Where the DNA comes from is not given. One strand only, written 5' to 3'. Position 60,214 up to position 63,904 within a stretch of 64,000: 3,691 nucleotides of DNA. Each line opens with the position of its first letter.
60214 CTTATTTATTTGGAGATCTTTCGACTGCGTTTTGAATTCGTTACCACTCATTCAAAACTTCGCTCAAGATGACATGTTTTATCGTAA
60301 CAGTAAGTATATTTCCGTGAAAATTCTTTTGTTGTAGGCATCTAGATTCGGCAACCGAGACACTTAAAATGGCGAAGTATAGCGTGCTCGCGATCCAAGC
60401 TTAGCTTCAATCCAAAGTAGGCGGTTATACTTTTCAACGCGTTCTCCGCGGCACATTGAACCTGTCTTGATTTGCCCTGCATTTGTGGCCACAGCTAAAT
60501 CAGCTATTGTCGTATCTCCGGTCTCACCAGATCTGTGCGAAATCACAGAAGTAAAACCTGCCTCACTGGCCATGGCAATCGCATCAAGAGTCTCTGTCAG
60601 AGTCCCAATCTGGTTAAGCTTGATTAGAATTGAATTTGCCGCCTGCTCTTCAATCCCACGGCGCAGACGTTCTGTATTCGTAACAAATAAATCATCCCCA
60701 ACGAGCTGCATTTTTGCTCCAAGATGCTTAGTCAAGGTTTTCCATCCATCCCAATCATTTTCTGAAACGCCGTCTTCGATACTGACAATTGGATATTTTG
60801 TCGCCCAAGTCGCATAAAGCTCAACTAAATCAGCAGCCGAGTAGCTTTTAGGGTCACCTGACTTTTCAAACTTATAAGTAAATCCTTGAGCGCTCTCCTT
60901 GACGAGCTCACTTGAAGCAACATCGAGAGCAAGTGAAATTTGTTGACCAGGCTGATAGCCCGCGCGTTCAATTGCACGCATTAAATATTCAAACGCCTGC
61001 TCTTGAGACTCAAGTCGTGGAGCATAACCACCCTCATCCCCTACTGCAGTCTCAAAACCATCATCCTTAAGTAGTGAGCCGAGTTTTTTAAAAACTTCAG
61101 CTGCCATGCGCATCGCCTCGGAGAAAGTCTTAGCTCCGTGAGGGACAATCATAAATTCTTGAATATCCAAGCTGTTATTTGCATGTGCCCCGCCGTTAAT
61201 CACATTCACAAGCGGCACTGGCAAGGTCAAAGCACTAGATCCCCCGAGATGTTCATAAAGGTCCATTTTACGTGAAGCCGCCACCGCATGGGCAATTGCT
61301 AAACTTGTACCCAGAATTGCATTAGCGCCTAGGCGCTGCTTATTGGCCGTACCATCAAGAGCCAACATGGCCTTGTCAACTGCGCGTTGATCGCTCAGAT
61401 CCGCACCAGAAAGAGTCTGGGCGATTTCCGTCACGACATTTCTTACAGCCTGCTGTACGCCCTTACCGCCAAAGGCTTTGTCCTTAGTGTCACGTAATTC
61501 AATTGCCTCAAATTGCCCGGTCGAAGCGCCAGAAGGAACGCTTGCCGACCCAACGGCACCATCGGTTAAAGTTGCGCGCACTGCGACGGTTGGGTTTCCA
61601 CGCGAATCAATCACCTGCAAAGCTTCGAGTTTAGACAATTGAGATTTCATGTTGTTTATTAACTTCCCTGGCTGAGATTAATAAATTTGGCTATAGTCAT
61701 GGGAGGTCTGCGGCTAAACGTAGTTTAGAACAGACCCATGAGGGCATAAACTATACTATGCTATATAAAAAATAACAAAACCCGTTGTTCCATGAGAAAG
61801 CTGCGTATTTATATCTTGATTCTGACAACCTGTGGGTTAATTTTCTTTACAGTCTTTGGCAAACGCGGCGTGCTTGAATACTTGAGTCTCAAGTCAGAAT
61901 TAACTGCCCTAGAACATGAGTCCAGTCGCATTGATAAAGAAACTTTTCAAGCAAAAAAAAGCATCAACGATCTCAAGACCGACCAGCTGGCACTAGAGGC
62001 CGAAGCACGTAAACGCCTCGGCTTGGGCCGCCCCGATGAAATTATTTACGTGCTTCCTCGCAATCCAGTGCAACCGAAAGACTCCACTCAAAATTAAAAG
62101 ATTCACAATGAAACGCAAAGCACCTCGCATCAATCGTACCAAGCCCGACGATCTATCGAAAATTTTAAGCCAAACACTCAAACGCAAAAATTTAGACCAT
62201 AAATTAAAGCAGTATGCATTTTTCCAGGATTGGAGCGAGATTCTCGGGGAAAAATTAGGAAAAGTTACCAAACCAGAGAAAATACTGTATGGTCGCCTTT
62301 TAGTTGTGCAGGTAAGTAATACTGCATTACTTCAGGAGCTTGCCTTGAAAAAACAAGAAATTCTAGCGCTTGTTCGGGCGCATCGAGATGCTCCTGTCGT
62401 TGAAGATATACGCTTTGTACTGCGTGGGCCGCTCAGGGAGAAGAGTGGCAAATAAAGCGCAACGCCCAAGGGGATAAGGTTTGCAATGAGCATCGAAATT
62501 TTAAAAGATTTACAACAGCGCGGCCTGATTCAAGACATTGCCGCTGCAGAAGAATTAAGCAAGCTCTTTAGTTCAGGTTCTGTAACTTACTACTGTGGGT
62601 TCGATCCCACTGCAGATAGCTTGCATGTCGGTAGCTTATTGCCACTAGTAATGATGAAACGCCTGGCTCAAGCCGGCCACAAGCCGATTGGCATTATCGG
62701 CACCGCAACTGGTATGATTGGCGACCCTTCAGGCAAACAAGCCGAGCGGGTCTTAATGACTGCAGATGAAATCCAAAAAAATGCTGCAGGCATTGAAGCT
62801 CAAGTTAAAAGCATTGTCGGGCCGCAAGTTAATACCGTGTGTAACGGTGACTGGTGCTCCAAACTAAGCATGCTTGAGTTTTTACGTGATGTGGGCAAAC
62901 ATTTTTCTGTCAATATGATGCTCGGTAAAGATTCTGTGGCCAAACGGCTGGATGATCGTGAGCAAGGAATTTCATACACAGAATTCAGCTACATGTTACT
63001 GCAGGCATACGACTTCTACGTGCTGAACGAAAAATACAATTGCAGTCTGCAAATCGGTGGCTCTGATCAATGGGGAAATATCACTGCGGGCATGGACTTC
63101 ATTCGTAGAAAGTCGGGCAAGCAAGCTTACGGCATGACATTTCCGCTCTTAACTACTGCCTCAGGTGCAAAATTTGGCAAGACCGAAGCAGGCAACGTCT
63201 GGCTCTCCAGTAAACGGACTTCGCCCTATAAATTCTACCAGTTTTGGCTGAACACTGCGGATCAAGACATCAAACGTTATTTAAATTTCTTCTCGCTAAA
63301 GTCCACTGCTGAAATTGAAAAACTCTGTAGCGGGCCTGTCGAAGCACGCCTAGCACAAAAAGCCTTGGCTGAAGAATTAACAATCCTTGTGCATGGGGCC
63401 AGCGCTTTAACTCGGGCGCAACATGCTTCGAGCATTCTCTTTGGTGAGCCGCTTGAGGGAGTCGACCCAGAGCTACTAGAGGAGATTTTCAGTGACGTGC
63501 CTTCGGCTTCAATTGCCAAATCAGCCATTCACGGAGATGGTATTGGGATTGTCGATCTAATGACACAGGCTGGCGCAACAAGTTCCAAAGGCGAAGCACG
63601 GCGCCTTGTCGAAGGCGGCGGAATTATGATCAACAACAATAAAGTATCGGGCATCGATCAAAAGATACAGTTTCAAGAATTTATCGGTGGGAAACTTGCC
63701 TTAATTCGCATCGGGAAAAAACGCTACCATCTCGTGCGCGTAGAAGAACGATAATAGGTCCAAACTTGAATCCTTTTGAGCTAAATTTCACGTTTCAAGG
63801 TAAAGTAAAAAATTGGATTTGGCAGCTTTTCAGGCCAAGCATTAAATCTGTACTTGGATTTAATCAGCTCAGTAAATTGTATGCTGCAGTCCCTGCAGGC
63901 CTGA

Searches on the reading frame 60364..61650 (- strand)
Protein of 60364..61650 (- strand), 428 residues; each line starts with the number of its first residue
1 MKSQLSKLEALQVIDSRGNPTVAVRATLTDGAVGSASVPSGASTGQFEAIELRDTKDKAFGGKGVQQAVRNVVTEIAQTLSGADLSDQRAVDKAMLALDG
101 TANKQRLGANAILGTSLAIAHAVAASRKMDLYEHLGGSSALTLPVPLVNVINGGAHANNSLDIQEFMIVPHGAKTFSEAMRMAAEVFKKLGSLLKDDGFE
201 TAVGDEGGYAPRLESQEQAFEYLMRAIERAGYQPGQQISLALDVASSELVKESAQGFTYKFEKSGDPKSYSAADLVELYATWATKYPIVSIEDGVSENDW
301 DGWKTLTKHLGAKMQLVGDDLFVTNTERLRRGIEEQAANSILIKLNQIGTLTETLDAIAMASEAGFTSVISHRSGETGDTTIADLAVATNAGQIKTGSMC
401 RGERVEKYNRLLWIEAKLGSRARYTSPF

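Call 47: search_protein_families(library=pfam, proteins=[window:60364-61650:-], max_evalue=0.001)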
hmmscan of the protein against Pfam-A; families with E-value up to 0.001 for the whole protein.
window:60364-61650:- (428 aa): 4 families
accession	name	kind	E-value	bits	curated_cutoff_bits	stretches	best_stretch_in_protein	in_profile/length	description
PF00113.28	Enolase_C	-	1.1e-120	402.9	21.5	1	141-425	2-288/296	Enolase, C-terminal TIM barrel domain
PF03952.21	Enolase_N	-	5e-50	169.5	35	1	7-135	3-131/131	Enolase, N-terminal domain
PF13378.12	MR_MLE_C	-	7.9e-07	29.4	29.4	1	270-397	55-177/219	Enolase C-terminal domain-like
PF07476.17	MAAL_C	-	5e-05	23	27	1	307-394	133-221/249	Methylaspartate ammonia-lyase C-terminus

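Call 72: list_cluster_members(proteins=[window:60364-61650:-, window:62486-63754:+, window:51352-53352:+, window:32422-33486:+, window:29325-30752:-, L009:16263-17771:+, L009:17802-18824:+, L009:14935-16251:+, L009:8498-9514:-, L009:18820-20160:+])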
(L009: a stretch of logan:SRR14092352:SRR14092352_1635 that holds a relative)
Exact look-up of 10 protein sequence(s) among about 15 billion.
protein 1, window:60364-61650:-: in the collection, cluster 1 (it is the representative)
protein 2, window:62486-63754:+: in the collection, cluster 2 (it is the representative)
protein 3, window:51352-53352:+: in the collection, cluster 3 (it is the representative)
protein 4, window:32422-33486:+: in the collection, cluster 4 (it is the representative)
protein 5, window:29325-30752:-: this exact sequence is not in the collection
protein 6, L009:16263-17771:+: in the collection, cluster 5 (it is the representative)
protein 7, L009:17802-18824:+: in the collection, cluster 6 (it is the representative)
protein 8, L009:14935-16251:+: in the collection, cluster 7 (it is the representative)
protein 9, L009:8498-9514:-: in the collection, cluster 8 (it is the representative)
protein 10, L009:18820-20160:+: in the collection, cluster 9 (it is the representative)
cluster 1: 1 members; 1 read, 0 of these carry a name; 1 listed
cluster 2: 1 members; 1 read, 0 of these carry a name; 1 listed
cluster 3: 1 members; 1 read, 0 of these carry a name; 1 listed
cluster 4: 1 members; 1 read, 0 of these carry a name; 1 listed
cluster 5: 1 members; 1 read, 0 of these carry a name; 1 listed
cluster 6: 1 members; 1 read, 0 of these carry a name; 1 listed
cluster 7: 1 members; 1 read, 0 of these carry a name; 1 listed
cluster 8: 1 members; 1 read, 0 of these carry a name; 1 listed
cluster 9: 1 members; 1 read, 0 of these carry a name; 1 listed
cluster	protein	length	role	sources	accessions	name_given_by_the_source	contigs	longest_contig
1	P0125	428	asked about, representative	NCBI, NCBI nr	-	-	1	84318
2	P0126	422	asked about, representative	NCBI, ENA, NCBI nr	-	-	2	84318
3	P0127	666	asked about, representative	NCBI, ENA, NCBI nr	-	-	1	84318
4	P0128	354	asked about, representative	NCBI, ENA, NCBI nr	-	-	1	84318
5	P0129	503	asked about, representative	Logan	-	-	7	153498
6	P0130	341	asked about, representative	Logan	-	-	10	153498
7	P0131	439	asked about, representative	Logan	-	-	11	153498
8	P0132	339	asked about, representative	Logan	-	-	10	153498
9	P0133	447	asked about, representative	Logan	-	-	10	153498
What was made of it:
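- Tried and rejected: Cluster look-ups gave no organism names (call 72).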

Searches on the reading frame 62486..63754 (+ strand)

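Call 47: search_protein_families(library=pfam, proteins=[window:62486-63754:+], max_evalue=0.001)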
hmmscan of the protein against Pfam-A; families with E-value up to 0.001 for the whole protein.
window:62486-63754:+ (422 aa): 3 families
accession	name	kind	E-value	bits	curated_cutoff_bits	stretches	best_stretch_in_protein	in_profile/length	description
PF00579.31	tRNA-synt_1b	-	1.3e-76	258.2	21.1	1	32-319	5-291/292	tRNA synthetases class I (W and Y)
PF22421.1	SYY_C-terminal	-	1.2e-16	60.8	27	1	331-417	2-83/83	Tyrosine--tRNA ligase SYY-like C-terminal domain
PF01479.30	S4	-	0.00045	20.3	22.8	1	356-388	4-36/48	S4 domain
